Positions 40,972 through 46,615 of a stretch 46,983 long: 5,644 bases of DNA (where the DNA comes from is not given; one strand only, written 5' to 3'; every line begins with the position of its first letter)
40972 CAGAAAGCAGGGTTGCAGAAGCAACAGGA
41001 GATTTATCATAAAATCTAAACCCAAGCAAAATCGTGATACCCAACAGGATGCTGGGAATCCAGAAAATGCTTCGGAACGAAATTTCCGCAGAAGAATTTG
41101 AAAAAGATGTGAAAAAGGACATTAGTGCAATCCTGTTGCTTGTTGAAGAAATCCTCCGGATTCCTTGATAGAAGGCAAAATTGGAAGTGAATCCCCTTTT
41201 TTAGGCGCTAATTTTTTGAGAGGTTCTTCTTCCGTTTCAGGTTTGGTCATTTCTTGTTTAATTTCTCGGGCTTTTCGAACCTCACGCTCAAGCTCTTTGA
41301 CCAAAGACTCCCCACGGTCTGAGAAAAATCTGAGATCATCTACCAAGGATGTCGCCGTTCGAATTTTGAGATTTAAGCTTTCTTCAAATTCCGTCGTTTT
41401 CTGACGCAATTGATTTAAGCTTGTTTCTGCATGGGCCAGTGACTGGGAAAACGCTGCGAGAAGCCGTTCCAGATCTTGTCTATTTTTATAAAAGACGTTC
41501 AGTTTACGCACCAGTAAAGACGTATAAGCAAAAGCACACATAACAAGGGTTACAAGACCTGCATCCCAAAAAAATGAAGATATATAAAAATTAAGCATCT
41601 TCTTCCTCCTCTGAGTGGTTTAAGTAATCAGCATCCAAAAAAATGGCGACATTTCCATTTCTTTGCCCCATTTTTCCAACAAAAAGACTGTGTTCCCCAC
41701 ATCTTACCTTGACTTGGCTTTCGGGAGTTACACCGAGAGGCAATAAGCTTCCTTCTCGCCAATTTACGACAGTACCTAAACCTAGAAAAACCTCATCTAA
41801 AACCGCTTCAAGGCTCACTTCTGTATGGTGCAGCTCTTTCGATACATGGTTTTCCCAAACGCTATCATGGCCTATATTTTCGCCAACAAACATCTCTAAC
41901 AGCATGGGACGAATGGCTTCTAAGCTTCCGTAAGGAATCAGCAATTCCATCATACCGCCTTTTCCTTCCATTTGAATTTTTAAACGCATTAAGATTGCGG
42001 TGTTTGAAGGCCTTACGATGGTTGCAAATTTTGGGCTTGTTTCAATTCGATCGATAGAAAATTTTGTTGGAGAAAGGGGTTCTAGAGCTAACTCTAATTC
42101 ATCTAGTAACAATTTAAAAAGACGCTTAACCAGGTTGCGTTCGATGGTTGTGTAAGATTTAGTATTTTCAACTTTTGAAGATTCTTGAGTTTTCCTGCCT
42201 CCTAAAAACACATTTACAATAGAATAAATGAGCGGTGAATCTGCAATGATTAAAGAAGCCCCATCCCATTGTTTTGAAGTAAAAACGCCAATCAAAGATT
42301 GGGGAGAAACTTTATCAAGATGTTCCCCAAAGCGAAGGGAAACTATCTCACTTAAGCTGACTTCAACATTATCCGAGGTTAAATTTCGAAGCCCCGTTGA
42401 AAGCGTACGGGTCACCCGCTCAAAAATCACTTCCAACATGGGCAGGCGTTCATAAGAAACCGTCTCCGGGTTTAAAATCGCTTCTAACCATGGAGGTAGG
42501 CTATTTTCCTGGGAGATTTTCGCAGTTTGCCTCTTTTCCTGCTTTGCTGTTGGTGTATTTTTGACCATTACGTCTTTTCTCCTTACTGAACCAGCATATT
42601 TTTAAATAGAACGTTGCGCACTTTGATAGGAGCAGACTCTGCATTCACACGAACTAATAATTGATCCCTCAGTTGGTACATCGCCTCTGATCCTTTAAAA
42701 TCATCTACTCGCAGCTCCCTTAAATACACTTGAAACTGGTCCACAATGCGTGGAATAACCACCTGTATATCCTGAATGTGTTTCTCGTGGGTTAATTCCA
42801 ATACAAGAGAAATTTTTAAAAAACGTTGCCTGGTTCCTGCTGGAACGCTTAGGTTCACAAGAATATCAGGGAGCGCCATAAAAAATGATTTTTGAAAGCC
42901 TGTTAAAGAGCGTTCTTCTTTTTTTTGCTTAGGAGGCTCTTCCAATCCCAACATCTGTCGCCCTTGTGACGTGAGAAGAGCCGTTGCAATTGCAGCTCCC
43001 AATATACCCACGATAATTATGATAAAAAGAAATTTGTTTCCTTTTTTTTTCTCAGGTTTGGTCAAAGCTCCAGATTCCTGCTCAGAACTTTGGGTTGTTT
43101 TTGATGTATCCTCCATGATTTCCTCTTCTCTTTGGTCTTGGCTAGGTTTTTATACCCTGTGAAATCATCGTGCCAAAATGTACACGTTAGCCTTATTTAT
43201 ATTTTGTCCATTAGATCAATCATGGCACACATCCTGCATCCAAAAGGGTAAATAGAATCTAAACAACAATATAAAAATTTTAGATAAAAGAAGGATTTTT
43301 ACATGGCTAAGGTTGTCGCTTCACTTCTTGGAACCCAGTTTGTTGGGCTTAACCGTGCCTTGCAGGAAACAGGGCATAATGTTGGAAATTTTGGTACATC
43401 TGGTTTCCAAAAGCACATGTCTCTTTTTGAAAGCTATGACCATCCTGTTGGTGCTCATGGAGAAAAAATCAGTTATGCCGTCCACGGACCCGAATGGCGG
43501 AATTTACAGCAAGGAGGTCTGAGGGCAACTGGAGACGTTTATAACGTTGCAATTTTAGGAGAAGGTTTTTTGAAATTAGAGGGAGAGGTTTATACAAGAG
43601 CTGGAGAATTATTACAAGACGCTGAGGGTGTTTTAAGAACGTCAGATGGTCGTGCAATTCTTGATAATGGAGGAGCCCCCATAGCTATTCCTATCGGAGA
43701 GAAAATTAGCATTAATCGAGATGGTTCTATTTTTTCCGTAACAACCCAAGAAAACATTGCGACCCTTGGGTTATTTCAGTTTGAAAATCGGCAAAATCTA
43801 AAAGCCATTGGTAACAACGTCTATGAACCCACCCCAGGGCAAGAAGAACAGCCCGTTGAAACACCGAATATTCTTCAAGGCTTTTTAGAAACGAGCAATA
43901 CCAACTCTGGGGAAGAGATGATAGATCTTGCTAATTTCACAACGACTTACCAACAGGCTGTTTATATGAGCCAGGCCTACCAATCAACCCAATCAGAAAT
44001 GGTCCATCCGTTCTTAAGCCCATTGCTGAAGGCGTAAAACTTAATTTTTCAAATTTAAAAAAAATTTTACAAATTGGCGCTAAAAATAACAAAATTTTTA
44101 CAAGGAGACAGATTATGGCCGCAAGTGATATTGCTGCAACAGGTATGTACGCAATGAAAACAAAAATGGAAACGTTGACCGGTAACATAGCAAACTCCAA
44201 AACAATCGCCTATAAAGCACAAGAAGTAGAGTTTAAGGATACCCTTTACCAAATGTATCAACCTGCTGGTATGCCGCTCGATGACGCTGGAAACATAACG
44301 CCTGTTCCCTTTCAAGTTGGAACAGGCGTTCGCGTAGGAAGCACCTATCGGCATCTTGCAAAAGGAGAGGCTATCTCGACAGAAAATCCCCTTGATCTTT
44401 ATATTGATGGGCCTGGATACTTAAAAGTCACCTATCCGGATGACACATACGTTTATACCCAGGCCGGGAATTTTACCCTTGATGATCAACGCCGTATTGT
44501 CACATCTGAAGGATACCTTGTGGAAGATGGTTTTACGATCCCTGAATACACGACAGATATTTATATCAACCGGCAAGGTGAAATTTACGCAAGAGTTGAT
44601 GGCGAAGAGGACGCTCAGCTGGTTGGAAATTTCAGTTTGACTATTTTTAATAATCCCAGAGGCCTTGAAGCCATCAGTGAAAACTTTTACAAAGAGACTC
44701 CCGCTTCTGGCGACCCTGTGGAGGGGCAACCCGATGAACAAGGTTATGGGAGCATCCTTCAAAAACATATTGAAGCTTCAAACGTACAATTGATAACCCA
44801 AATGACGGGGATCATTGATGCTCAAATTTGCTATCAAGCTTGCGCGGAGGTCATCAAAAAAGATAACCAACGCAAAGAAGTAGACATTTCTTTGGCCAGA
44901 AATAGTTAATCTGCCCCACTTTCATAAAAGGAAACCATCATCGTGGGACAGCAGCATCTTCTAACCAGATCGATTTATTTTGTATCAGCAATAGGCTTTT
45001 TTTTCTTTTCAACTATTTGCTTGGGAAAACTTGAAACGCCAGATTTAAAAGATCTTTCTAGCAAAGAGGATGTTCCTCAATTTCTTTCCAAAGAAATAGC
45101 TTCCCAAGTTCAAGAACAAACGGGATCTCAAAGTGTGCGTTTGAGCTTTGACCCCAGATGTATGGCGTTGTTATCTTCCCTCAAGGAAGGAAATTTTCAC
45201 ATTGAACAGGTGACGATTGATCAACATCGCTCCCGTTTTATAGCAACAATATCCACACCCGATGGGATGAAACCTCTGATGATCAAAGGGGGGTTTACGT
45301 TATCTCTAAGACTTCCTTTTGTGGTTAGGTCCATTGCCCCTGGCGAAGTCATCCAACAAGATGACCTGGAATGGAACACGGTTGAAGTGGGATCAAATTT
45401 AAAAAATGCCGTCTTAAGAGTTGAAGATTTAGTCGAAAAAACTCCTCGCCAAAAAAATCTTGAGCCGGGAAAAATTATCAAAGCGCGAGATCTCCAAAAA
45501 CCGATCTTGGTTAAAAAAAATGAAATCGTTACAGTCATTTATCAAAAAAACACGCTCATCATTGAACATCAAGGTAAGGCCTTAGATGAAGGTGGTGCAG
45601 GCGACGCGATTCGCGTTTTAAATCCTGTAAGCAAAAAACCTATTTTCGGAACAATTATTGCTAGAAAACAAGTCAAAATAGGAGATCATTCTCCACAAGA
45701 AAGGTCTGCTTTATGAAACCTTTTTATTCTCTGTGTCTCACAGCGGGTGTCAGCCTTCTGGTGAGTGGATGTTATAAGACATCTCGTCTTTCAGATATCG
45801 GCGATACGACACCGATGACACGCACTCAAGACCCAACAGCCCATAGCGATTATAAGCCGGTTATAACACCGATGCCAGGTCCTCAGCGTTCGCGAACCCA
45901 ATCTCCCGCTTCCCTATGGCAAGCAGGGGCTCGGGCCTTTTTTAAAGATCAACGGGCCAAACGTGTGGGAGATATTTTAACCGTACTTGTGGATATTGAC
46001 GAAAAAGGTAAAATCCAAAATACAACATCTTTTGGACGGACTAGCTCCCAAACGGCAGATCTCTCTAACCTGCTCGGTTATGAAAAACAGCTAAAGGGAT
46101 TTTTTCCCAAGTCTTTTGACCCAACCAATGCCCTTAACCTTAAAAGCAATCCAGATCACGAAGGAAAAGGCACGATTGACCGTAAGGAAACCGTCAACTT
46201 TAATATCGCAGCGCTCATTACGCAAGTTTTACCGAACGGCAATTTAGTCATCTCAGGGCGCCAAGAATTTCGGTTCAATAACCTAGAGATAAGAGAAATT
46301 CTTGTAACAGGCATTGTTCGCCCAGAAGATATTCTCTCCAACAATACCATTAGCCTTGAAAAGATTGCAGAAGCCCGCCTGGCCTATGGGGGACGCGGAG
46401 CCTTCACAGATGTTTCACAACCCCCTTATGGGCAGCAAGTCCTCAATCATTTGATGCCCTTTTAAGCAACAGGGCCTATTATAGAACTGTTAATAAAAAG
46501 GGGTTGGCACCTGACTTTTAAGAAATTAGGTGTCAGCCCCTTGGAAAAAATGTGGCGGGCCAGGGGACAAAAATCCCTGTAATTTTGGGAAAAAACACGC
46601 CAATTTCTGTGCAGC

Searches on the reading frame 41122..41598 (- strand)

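Call 57: search_protein_families(library=pfam, proteins=[window:41122-41598:-], max_evalue=0.00001)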
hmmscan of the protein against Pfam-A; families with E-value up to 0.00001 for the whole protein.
window:41122-41598:- (158 aa): 1 family
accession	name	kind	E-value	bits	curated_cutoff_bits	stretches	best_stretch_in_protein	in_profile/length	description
PF20072.4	DUF6468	-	9.5e-15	54.9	26.9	1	39-111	4-76/76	Domain of unknown function (DUF6468)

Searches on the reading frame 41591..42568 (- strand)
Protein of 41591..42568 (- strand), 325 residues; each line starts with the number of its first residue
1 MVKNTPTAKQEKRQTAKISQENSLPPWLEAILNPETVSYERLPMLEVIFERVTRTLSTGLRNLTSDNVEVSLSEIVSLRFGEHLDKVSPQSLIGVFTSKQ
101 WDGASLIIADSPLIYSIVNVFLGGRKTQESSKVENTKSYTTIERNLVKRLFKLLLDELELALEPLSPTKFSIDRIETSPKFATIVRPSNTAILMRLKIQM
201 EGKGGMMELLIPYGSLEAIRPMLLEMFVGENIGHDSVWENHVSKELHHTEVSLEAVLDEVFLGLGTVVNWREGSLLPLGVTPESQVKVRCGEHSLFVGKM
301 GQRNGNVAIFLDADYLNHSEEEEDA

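Call 57: search_protein_families(library=pfam, proteins=[window:41591-42568:-], max_evalue=0.00001)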
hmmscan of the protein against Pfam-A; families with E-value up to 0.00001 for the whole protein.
window:41591-42568:- (325 aa): 2 families
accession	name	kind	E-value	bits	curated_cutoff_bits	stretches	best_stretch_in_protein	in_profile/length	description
PF02154.20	FliM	-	1e-48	166.3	27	1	32-223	4-192/192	Flagellar motor switch protein FliM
PF01052.25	FliMN_C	-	5.7e-13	49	23.8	1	245-309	2-66/73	Type III flagellar switch regulator (C-ring) FliN C-term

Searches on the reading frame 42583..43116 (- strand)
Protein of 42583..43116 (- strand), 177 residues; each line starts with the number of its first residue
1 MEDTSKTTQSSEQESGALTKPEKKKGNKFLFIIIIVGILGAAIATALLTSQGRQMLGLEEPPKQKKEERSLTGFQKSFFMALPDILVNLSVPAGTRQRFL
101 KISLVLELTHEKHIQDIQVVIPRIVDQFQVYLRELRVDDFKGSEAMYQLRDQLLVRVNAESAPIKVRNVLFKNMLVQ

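Call 57: search_protein_families(library=pfam, proteins=[window:42583-43116:-], max_evalue=0.00001)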
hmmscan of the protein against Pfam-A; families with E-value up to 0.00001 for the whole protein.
window:42583-43116:- (177 aa): 1 family
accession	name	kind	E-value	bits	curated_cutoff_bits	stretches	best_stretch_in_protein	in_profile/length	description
PF03748.19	FliL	-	5.3e-18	65.9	24.6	1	79-177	1-103/103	Flagellar basal body-associated protein FliL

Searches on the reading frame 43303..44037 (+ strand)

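Call 57: search_protein_families(library=pfam, proteins=[window:43303-44037:+], max_evalue=0.00001)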
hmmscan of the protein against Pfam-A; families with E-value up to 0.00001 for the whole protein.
window:43303-44037:+ (244 aa): 1 family
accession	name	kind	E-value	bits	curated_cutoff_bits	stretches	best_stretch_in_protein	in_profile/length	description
PF22692.1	LlgE_F_G_D1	-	3.4e-08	33.9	27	1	83-143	1-62/64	Flagellar hook protein FlgE/F/G D1 domain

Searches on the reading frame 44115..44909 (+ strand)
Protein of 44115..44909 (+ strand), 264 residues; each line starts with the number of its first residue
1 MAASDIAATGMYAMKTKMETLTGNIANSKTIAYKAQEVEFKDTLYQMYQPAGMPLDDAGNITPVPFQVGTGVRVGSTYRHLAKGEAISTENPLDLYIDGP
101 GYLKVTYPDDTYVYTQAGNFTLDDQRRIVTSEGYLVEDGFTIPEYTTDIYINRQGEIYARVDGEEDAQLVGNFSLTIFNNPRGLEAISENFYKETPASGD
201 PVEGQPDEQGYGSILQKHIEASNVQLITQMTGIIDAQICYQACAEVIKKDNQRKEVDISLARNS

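Call 57: search_protein_families(library=pfam, proteins=[window:44115-44909:+], max_evalue=0.00001)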
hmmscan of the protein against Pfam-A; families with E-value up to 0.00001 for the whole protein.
window:44115-44909:+ (264 aa): 2 families
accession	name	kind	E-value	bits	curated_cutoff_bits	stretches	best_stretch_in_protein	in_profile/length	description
PF22692.1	LlgE_F_G_D1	-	1.4e-18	67.2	27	1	97-159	2-64/64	Flagellar hook protein FlgE/F/G D1 domain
PF06429.18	Flg_bbr_C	-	1.6e-06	28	23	1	216-252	2-38/46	Flagellar basal body rod FlgEFG protein C-terminal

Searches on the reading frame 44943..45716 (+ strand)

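Call 57: search_protein_families(library=pfam, proteins=[window:44943-45716:+], max_evalue=0.00001)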
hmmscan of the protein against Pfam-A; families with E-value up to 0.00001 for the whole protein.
window:44943-45716:+ (257 aa): 1 family
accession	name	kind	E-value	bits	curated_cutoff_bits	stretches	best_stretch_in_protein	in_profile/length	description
PF13144.11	ChapFlgA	-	1.5e-24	86.8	23.8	1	125-246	4-122/122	Chaperone for flagella basal body P-ring formation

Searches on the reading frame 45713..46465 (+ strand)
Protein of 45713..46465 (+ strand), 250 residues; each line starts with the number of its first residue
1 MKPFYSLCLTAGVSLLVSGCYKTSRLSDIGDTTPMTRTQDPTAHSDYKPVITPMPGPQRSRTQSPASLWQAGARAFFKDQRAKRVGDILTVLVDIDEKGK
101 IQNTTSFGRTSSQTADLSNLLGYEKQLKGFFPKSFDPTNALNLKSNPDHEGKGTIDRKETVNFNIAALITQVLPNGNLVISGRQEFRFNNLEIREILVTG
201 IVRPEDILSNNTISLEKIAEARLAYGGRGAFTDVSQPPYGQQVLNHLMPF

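Call 57: search_protein_families(library=pfam, proteins=[window:45713-46465:+], max_evalue=0.00001)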
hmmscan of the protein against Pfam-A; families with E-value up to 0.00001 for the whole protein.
window:45713-46465:+ (250 aa): 1 family
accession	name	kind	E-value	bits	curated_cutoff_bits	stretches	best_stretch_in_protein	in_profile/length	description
PF02107.21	FlgH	-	1.5e-50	171.7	27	1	63-249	2-172/172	Flagellar L-ring protein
